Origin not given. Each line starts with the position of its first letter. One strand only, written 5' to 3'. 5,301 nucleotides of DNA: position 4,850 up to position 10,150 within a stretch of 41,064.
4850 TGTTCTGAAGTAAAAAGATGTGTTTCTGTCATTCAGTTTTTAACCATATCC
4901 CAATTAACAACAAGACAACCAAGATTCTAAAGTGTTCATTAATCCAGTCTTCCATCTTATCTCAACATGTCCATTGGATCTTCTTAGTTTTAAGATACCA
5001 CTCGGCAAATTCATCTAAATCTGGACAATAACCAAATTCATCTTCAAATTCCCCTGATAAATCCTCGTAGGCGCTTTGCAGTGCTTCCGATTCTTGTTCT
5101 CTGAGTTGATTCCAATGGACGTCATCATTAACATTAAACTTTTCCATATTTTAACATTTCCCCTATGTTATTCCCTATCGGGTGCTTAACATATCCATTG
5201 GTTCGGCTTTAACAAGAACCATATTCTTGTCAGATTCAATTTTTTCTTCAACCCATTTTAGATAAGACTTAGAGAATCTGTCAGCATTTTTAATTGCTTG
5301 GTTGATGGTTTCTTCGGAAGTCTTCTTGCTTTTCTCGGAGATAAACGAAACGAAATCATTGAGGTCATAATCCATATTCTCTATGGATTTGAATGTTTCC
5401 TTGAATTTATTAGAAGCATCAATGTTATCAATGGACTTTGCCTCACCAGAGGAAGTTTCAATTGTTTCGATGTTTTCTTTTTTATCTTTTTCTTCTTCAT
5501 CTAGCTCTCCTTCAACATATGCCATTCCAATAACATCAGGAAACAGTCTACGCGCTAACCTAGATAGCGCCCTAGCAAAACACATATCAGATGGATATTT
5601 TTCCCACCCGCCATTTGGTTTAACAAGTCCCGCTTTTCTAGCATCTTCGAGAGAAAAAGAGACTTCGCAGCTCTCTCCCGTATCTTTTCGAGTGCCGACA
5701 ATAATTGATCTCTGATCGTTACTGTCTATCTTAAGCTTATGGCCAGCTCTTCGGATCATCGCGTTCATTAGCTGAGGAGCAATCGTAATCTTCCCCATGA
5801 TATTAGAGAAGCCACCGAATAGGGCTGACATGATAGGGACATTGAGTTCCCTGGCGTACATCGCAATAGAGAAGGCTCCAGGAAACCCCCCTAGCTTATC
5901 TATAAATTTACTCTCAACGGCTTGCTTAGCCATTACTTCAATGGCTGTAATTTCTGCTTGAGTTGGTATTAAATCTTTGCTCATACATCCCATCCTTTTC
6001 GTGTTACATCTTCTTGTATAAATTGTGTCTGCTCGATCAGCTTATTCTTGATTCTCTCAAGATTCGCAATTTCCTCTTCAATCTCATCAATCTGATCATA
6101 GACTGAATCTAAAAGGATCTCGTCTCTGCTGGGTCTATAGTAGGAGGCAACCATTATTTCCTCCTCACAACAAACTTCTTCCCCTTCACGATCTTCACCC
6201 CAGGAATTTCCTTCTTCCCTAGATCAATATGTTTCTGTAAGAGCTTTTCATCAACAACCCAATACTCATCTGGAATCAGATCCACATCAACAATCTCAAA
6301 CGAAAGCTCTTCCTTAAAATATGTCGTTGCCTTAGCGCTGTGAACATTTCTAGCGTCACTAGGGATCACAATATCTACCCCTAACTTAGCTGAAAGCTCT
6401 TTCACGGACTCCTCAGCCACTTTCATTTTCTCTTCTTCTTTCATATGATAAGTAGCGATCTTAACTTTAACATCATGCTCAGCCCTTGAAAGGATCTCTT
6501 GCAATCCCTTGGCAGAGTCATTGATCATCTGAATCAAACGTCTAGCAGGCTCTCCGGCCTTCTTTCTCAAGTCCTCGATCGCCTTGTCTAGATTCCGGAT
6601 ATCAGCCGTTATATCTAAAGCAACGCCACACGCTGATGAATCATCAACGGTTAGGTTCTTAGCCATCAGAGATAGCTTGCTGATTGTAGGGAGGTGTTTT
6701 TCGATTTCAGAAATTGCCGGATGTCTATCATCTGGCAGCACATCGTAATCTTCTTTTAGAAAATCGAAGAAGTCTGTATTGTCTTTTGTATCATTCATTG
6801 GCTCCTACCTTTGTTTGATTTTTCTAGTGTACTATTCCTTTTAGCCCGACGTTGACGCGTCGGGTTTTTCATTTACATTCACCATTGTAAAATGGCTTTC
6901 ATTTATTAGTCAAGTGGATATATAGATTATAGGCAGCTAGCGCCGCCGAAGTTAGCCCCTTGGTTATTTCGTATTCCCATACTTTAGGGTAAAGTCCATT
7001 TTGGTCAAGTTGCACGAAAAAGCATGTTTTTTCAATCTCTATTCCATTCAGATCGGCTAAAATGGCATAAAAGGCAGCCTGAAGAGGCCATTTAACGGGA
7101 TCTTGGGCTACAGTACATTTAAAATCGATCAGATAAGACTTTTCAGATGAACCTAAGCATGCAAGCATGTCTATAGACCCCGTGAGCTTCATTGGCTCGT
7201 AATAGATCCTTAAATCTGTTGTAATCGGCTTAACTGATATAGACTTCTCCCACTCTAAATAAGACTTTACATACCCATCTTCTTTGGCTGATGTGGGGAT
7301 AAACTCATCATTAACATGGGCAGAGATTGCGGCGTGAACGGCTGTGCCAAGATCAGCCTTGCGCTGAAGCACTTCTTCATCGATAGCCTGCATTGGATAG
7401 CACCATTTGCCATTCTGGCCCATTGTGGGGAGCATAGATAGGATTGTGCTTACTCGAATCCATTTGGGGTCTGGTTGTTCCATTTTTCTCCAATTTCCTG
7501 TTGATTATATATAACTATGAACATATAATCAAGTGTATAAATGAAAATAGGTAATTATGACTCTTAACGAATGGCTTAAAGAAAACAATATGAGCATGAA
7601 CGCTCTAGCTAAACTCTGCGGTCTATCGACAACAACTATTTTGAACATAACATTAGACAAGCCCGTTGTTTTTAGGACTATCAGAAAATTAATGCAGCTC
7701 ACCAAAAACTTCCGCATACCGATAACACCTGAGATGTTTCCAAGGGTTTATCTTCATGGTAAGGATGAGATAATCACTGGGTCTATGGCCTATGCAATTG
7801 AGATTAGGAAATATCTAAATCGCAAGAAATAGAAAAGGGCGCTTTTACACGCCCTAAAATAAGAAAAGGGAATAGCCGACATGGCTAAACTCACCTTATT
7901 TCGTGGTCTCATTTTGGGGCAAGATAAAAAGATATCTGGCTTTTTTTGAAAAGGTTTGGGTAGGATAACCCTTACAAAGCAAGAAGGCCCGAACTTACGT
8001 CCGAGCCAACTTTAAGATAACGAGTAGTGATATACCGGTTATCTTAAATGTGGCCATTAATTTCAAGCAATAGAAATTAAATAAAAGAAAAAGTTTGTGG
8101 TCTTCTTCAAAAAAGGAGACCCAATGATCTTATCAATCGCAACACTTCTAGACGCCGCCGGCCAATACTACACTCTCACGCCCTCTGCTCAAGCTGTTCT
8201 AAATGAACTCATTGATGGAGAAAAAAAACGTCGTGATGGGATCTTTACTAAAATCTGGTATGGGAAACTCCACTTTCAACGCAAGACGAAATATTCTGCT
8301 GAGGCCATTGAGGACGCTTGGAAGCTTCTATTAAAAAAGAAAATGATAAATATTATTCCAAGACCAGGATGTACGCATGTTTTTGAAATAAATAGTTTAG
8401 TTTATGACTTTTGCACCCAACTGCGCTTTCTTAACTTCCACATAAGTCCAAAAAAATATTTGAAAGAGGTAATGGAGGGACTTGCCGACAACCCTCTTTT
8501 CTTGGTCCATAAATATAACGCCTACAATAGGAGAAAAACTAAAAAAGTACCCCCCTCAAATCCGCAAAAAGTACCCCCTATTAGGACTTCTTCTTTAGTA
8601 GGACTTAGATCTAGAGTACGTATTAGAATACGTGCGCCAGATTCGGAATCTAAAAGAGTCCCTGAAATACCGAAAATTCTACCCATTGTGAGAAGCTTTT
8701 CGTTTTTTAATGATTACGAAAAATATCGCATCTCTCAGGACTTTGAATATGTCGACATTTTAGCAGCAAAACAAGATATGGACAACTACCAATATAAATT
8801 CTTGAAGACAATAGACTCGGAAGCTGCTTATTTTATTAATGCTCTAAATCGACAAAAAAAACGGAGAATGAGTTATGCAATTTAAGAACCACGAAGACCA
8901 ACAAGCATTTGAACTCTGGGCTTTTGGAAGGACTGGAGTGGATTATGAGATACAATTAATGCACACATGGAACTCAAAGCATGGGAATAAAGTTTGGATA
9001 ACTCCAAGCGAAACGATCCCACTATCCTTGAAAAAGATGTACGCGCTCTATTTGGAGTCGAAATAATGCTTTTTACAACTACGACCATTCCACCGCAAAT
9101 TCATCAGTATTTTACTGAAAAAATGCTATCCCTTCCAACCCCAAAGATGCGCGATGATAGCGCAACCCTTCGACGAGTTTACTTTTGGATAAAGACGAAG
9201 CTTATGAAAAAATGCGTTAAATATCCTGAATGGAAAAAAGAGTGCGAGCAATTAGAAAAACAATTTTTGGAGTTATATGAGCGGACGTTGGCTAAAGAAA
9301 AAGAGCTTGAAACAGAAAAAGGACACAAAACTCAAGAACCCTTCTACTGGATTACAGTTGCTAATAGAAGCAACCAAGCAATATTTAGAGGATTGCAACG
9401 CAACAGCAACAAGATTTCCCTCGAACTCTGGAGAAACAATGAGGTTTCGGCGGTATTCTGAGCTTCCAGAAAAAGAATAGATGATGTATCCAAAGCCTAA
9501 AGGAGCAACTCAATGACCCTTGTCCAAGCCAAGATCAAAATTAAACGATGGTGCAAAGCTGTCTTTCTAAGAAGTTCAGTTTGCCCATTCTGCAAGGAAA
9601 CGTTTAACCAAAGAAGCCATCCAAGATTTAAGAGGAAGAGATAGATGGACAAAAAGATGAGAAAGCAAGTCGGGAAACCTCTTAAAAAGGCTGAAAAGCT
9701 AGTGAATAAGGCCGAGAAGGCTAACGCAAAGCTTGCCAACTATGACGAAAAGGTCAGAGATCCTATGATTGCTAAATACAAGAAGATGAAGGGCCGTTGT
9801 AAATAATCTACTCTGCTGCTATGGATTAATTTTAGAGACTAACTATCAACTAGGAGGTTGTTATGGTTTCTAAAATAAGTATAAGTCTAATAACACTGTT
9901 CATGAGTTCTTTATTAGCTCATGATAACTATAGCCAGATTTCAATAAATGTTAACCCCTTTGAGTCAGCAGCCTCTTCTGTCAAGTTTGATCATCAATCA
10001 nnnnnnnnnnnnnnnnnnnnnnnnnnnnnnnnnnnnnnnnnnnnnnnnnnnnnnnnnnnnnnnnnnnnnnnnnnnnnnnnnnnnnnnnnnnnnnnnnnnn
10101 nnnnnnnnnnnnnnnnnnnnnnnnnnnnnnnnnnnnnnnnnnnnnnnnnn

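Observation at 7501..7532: Symmetric, fully overlapping divergent promoter pair: candidate minimal genetic switch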

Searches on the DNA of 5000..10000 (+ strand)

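Call 11: search_dna_similar(query=window:5000-10000:+, collection=phages, mode=distant)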
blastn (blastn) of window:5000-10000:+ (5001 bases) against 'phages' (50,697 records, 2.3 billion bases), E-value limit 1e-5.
No match.

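Call 49: search_rna_families(source=window, start=7300, end=8300, threshold=evalue, max_evalue=1)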
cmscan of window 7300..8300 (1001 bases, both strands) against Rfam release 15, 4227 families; matches with E-value up to 1: 2.
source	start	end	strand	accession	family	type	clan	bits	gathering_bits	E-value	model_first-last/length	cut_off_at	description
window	7455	7487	+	RF02248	Six3os1_3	Gene; lncRNA;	-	15.1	40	0.32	1-75/75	no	Six3os1 conserved region 3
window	8037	8174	-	RF01946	KCNQ1OT1_1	Gene; lncRNA;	-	9.2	70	0.57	225-464/464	no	KCNQ1 overlapping transcript 1 conserved region 1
